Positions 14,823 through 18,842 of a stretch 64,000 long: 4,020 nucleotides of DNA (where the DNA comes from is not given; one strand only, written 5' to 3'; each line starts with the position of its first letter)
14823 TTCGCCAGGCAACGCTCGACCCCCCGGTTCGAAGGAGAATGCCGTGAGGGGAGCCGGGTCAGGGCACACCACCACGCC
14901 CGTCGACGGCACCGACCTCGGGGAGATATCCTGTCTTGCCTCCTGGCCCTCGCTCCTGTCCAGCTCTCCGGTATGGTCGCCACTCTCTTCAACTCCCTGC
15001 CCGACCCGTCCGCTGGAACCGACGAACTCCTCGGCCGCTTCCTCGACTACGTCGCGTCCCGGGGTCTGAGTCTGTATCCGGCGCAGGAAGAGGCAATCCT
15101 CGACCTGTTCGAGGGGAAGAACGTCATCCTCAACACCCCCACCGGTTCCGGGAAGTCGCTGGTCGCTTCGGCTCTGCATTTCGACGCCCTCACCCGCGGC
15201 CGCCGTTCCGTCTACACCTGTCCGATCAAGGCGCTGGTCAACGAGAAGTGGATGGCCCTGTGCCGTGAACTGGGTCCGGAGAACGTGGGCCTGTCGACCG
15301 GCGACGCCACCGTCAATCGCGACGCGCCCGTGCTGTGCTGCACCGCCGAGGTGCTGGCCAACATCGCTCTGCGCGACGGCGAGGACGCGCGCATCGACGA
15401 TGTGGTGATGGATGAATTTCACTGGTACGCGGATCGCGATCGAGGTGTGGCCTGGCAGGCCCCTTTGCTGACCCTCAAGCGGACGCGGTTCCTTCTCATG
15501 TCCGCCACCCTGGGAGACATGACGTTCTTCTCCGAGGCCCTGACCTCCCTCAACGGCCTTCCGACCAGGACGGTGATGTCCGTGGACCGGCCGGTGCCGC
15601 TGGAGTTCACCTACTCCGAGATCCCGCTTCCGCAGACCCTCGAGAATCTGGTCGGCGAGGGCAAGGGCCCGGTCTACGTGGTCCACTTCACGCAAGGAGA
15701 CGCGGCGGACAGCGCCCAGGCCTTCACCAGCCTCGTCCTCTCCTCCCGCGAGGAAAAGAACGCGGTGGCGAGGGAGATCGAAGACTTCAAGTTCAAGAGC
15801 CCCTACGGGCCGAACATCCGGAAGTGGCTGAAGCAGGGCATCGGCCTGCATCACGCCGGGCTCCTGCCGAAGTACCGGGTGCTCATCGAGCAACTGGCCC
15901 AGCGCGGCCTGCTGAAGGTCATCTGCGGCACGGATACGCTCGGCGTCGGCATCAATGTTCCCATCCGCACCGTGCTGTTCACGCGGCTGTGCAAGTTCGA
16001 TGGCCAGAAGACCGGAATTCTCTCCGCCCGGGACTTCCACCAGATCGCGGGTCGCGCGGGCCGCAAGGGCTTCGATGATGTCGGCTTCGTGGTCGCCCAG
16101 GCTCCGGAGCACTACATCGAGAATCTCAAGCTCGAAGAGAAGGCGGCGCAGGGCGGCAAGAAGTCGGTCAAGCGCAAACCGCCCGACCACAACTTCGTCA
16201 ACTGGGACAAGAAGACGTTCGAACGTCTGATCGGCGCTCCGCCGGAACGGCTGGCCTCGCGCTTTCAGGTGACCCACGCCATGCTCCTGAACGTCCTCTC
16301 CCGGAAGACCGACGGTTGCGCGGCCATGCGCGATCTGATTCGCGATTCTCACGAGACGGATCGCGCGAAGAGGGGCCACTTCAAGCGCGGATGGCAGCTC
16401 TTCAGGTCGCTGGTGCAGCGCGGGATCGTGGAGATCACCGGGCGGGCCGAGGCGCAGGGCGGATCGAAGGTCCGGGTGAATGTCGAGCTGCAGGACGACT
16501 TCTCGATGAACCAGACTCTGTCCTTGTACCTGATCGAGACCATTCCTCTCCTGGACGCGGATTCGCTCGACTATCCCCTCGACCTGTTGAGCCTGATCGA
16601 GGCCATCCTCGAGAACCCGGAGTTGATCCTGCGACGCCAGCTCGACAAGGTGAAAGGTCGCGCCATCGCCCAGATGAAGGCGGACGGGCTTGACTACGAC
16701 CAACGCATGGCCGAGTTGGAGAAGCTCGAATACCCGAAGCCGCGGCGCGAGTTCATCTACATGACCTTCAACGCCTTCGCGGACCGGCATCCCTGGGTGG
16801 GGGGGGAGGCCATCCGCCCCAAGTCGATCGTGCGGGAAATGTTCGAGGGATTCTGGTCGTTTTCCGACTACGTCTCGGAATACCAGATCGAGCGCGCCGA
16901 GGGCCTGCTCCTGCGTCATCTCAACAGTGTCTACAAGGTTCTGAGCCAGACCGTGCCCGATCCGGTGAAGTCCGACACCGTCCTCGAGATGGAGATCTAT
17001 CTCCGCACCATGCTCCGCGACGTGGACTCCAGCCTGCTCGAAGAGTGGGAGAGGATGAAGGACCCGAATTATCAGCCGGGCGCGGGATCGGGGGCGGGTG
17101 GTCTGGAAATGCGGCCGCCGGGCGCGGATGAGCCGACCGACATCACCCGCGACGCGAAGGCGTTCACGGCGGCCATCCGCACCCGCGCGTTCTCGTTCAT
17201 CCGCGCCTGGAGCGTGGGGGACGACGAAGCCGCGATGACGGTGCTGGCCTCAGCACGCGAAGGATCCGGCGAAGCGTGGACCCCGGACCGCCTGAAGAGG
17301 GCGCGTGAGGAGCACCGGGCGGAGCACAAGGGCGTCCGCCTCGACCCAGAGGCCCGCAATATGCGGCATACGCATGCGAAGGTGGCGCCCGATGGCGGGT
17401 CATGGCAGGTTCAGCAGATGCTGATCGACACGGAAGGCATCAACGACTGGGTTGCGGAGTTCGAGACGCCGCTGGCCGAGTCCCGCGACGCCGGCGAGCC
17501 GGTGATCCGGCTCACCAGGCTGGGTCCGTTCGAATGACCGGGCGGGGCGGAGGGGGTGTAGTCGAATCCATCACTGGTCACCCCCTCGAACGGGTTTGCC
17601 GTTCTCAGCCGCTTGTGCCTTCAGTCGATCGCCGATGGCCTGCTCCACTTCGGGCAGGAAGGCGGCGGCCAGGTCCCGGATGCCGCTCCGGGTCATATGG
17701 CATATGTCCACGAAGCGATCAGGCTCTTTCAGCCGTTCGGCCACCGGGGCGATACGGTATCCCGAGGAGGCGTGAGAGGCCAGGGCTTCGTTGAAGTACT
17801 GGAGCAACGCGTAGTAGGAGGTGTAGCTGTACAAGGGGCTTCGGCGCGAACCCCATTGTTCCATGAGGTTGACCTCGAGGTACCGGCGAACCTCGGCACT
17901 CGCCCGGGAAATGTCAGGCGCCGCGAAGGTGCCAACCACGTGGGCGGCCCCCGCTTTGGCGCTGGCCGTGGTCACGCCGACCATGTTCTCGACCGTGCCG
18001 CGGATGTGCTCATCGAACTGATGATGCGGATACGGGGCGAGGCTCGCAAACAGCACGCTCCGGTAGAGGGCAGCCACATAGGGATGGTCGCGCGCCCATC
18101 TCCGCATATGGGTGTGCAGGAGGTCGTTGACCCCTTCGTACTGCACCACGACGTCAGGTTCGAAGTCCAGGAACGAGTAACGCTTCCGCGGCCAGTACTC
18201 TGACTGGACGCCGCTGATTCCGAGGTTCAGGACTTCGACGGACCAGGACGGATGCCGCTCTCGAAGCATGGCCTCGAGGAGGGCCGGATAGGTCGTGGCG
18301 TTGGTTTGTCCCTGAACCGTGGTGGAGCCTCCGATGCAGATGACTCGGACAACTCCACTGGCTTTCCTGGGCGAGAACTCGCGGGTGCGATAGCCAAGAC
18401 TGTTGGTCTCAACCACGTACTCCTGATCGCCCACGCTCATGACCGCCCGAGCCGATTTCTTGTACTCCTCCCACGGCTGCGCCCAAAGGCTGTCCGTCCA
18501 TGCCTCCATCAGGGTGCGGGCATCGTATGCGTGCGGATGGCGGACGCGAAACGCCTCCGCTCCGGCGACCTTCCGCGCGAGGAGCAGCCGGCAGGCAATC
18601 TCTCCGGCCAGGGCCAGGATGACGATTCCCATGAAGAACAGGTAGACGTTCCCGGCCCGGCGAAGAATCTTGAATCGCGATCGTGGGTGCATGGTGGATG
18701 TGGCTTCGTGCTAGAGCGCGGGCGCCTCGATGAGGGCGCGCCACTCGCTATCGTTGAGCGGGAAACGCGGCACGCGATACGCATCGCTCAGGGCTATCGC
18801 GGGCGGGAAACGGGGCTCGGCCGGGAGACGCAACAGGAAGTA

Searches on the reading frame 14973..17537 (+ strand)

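Call 12: search_protein_families(library=pfam, proteins=[window:14973-17537:+], max_evalue=0.01)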
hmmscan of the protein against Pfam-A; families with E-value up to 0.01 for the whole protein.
window:14973-17537:+ (854 aa): 6 families
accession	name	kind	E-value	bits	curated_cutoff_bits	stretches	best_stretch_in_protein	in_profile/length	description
PF12029.13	DUF3516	-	9.6e-151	503.4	25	1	377-849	1-463/464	Domain of unknown function (DUF3516)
PF00270.35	DEAD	-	2.3e-17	63.7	26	1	36-181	2-161/167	DEAD/DEAH box helicase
PF22527.2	DEXQc_Suv3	-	3e-08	33.8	27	1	55-171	20-124/154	DEXQ-box helicase domain of Suv3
PF04851.21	ResIII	-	6.2e-07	29.9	22.5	1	33-180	3-162/164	Type III restriction enzyme, res subunit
PF00271.37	Helicase_C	-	6.7e-06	26.8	23.5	1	289-366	41-110/110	Helicase conserved C-terminal domain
PF01695.23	IstB_IS21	-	0.0077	16.2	24.1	0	48-91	92-134/238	IstB-like ATP binding protein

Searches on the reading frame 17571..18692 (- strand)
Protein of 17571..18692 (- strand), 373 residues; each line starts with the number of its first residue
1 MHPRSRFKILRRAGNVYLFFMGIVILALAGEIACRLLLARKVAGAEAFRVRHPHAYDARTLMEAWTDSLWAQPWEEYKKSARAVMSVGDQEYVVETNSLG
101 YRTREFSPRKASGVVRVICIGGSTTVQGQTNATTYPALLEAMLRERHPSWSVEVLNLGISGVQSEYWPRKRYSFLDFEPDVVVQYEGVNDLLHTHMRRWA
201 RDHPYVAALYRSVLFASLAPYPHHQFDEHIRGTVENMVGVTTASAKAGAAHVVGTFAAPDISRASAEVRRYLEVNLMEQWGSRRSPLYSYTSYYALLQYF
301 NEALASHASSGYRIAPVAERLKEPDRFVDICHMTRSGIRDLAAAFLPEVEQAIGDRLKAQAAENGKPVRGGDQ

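Call 12: search_protein_families(library=pfam, proteins=[window:17571-18692:-], max_evalue=0.01)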
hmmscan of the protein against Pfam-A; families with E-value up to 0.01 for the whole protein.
window:17571-18692:- (373 aa): 2 families
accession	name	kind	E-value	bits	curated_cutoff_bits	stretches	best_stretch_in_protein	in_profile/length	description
PF13472.12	Lipase_GDSL_2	-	1.7e-10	42.1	32.9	1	119-326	1-159/178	GDSL-like Lipase/Acylhydrolase family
PF25182.1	NonGDSL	-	0.00041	20.2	80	1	110-160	23-75/220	Non-GDSL lipase-like family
